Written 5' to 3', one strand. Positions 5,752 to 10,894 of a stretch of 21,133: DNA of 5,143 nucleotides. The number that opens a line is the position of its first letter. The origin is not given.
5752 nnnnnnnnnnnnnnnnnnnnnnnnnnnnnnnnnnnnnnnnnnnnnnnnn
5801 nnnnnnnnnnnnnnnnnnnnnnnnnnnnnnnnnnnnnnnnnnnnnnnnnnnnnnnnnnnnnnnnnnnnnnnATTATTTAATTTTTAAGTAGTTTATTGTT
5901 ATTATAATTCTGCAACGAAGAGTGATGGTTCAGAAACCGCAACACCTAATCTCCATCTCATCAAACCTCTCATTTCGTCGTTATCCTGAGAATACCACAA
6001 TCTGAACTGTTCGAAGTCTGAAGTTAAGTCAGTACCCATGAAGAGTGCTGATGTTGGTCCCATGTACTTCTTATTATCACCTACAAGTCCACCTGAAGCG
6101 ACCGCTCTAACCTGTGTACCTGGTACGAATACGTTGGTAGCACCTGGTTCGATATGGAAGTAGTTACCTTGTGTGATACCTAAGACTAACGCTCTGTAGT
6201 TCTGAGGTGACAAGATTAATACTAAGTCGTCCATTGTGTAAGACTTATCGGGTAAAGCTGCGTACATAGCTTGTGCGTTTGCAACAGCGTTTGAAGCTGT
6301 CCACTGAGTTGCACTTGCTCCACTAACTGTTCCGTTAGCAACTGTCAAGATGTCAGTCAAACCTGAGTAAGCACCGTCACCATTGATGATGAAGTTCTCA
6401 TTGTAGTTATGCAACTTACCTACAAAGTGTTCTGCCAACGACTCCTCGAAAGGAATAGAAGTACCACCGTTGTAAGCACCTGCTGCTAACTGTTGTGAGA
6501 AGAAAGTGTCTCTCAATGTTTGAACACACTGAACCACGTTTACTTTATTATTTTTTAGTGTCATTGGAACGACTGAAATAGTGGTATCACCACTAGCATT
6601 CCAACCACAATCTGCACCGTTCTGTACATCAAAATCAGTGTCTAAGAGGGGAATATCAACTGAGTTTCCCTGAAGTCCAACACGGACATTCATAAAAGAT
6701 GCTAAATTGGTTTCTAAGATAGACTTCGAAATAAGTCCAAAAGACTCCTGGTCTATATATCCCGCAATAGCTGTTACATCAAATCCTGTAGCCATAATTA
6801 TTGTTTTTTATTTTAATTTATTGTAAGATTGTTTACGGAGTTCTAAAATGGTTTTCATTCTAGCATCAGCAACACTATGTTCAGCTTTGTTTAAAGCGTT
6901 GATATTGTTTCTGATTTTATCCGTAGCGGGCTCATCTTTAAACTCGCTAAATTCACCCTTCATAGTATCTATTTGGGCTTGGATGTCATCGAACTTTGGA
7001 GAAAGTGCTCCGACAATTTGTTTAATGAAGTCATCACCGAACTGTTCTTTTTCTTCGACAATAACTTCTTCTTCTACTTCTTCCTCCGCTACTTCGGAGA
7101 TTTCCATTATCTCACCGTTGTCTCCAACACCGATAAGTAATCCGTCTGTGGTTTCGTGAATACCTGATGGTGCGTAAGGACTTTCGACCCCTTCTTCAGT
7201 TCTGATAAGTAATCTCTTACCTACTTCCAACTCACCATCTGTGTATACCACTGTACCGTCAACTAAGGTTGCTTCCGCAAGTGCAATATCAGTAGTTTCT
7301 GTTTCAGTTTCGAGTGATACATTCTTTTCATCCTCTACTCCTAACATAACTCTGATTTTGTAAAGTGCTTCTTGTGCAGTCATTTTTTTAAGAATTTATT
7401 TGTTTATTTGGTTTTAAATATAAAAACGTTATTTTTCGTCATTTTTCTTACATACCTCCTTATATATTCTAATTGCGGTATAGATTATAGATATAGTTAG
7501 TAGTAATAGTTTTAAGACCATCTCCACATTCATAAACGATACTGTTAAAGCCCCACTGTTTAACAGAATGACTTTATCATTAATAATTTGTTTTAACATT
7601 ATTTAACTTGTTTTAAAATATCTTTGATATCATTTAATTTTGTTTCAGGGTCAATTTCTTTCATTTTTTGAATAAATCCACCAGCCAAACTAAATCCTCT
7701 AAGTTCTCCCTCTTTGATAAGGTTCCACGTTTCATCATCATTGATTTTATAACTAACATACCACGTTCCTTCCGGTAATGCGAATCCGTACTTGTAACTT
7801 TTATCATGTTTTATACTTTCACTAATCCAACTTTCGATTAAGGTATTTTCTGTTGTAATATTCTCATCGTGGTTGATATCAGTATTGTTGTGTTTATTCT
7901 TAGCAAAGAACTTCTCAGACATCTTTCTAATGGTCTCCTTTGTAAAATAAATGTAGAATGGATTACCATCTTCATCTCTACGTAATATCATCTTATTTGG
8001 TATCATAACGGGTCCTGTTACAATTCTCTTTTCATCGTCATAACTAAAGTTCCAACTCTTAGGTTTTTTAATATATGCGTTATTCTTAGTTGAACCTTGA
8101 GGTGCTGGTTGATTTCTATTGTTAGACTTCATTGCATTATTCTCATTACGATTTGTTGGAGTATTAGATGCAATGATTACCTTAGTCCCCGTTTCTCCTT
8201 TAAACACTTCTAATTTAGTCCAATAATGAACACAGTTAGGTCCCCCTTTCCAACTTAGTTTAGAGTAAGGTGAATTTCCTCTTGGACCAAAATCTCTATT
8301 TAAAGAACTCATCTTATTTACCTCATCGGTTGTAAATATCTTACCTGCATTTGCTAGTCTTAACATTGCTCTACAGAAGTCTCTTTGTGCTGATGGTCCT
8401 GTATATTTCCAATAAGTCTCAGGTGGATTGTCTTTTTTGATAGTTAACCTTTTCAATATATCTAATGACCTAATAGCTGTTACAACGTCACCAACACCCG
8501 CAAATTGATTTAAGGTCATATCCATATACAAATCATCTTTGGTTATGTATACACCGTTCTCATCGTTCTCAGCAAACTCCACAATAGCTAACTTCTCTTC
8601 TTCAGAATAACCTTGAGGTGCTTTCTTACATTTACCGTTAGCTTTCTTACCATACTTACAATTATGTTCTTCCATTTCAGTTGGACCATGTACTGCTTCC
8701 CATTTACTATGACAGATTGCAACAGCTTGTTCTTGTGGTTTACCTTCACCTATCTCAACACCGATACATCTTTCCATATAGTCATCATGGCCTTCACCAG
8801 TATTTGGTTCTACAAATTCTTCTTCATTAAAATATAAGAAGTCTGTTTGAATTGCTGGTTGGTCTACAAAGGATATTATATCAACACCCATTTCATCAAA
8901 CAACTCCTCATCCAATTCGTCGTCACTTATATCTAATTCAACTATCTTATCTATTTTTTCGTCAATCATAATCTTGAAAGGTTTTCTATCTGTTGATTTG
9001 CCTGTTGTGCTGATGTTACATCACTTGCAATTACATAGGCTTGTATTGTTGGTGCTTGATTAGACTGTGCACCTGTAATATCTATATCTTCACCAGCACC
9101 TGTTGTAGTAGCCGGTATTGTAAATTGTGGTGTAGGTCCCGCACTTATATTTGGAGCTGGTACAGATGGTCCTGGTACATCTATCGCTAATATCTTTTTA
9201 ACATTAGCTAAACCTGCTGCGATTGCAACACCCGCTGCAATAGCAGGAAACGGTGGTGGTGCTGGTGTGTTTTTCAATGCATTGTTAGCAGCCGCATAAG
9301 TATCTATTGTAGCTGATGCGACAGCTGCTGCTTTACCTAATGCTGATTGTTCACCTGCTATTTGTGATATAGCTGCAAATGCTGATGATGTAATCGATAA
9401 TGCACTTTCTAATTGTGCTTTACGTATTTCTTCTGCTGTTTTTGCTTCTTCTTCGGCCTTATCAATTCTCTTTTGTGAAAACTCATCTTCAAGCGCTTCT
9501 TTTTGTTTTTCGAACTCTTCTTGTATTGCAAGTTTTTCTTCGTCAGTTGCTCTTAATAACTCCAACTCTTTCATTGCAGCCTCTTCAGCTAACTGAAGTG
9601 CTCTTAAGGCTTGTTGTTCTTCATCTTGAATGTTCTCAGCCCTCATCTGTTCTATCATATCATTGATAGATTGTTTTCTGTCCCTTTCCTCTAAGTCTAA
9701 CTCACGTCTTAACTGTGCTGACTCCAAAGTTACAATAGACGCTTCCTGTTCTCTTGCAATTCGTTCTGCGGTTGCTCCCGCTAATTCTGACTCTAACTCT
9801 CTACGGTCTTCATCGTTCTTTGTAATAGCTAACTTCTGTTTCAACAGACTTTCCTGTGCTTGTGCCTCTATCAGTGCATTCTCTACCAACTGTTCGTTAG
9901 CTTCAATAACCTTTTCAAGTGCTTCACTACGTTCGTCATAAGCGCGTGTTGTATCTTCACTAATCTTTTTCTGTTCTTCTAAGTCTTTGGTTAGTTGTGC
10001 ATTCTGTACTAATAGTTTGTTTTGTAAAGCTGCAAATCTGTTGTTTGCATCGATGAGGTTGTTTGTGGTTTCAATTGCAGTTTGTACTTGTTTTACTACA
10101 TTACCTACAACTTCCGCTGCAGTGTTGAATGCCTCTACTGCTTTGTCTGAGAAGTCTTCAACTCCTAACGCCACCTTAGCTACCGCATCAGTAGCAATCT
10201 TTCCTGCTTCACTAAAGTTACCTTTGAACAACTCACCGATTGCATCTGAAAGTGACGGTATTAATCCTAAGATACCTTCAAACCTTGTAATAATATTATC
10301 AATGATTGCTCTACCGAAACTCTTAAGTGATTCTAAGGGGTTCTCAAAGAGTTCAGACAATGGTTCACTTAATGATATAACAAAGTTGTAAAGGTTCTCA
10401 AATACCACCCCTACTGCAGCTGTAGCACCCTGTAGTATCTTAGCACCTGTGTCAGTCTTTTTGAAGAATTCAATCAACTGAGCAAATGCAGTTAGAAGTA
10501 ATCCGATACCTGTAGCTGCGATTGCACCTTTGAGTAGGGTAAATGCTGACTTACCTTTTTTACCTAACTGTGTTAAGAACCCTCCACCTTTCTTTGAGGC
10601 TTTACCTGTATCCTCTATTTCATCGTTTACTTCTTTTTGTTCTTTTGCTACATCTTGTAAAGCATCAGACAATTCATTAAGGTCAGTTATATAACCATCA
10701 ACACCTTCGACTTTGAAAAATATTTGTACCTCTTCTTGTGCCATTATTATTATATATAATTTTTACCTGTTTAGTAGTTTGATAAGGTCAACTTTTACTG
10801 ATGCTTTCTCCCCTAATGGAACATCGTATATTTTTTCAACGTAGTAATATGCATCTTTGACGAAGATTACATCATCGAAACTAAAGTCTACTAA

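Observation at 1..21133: Complete ~21.0-kb unidirectional tailed-phage genome with no recognisable replication, integration or endolysin gene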

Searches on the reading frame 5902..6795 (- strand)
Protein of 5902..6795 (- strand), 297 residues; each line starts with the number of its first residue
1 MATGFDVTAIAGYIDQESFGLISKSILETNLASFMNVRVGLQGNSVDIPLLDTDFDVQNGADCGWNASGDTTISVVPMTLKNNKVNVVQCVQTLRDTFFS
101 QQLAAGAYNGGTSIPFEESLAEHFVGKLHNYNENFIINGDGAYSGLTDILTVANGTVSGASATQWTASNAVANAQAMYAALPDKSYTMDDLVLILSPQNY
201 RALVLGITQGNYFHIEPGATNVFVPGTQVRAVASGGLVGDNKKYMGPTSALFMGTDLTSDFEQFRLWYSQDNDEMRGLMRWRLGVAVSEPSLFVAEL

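Call 8: search_protein_families(library=pfam, max_evalue=0.01, proteins=[window:5902-6795:-])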
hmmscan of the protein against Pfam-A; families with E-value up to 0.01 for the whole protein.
window:5902-6795:- (297 aa): 0 families

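Call 11: search_protein_families(library=phrogs, max_evalue=0.01, proteins=[window:5902-6795:-])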
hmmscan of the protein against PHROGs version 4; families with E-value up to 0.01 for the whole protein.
window:5902-6795:- (297 aa): 1 family
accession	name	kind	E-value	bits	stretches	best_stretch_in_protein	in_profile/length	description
phrog_11320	-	unknown function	2.1e-05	24.6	1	51-269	50-276/324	-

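Call 95: search_solved_structures(query=A13, max_evalue=1)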
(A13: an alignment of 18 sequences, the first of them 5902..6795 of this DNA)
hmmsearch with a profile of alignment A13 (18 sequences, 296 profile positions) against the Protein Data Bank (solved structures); distinct sequences matched with E-value up to 1: 0.
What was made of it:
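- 5902..6795 (-): 297-aa major capsid protein candidate. The PDB profile search was negative (call 95), so support is moderate.
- On Caudoviricetes (tailed dsDNA phages): The PDB profile search was negative (call 95).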

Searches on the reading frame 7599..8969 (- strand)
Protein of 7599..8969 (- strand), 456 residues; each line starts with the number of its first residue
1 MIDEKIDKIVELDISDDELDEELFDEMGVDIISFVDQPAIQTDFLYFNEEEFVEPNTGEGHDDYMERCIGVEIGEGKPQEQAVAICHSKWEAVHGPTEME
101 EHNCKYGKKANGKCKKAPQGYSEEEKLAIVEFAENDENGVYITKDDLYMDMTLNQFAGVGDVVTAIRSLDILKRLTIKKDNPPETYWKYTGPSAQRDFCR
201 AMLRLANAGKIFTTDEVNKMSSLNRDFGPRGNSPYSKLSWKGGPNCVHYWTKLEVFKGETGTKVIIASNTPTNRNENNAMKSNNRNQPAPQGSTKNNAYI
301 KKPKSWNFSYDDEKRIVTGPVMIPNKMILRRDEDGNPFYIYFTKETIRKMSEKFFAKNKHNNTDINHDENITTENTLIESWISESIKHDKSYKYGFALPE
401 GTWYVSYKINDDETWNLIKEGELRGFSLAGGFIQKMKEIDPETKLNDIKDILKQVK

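Call 8: search_protein_families(library=pfam, max_evalue=0.01, proteins=[window:7599-8969:-])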
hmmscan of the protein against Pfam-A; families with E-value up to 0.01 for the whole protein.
window:7599-8969:- (456 aa): 1 family
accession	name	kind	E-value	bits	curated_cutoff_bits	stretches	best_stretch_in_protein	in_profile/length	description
PF14550.11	Peptidase_S78_2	-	3.7e-21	75.9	24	1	310-430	8-120/126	Putative phage serine protease XkdF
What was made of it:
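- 7599..8969 (-): 456-aa fusion. The C-terminus is an XkdF-type prohead serine protease. The N-terminal ~300 aa is related to the C-terminal extension of the P12024S portal. Peptidase_S78_2, E = 3.7e-21 (call 8).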

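Call 11: search_protein_families(library=phrogs, max_evalue=0.01, proteins=[window:7599-8969:-])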
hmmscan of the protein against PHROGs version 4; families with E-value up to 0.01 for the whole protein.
window:7599-8969:- (456 aa): 11 families
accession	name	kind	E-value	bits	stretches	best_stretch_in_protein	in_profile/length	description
phrog_24921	-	unknown function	4.9e-35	122.3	1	309-445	46-183/349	-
phrog_3017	-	head and packaging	2.2e-18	67.7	1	306-441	42-159/402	head maturation protease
phrog_1530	-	other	3.6e-18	67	1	300-430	231-347/379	DNA methyltransferase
phrog_34096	-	head and packaging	5.4e-16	59.4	1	309-448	128-251/412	head maturation protease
phrog_15223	-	other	2.1e-15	58.2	1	311-440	10-122/199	protease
phrog_19260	-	unknown function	1.2e-09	39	1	311-455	44-176/253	-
phrog_33677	-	head and packaging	1.6e-06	28.5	1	311-432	153-264/564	head maturation protease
phrog_33693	-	head and packaging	1.4e-05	24.7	1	190-253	443-506/560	portal protein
phrog_26743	-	unknown function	5.8e-05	23.3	1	309-429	20-130/465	-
phrog_13242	-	unknown function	0.00023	21.3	1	312-444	317-434/450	-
phrog_24841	-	unknown function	0.0052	16.7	1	395-447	85-135/628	-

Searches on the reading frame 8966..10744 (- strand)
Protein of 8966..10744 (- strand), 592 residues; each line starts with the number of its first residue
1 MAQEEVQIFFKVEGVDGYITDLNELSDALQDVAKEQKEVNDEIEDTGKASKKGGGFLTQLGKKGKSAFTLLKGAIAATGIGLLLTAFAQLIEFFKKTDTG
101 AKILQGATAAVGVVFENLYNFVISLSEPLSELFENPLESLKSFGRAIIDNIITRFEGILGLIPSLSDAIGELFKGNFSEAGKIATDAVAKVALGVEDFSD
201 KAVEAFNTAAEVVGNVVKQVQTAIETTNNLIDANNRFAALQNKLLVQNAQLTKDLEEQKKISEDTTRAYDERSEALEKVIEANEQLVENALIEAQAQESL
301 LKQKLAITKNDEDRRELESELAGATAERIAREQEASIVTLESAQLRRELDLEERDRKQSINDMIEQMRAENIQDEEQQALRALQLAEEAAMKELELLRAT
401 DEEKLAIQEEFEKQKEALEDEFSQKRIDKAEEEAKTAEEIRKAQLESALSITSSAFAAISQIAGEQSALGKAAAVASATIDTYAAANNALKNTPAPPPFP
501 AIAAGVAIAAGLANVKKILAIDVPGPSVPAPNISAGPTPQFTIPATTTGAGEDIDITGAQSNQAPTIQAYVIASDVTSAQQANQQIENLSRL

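Call 8: search_protein_families(library=pfam, max_evalue=0.01, proteins=[window:8966-10744:-])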
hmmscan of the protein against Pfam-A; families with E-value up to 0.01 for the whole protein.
window:8966-10744:- (592 aa): 0 families
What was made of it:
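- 8966..10744 (-): 592-aa tape-measure-like protein. No Pfam domain (call 8).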

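Call 11: search_protein_families(library=phrogs, max_evalue=0.01, proteins=[window:8966-10744:-])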
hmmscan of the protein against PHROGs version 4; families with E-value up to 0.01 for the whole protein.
window:8966-10744:- (592 aa): 7 families
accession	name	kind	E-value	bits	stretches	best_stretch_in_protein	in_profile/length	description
phrog_3336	-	tail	5.1e-14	52.8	2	221-522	651-948/1051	tail length tape measure protein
phrog_9483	-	tail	1.3e-12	48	1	164-520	256-582/657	tail length tape measure protein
phrog_1506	-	tail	1e-10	41.4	1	229-525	865-1175/1269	tail length tape measure protein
phrog_1538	-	tail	2.5e-10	40.8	1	22-513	171-686/811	tail length tape measure protein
phrog_32985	-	unknown function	1.4e-08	34.7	1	25-439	23-459/686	-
phrog_21537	-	head and packaging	4.1e-08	33.4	1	100-451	172-504/682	virion structural protein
phrog_17020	-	unknown function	0.0034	17.6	1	65-233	20-199/353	-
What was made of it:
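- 8966..10744 (-): Four TMP PHROGs at E = 5e-14 to 2.5e-10 (call 11).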
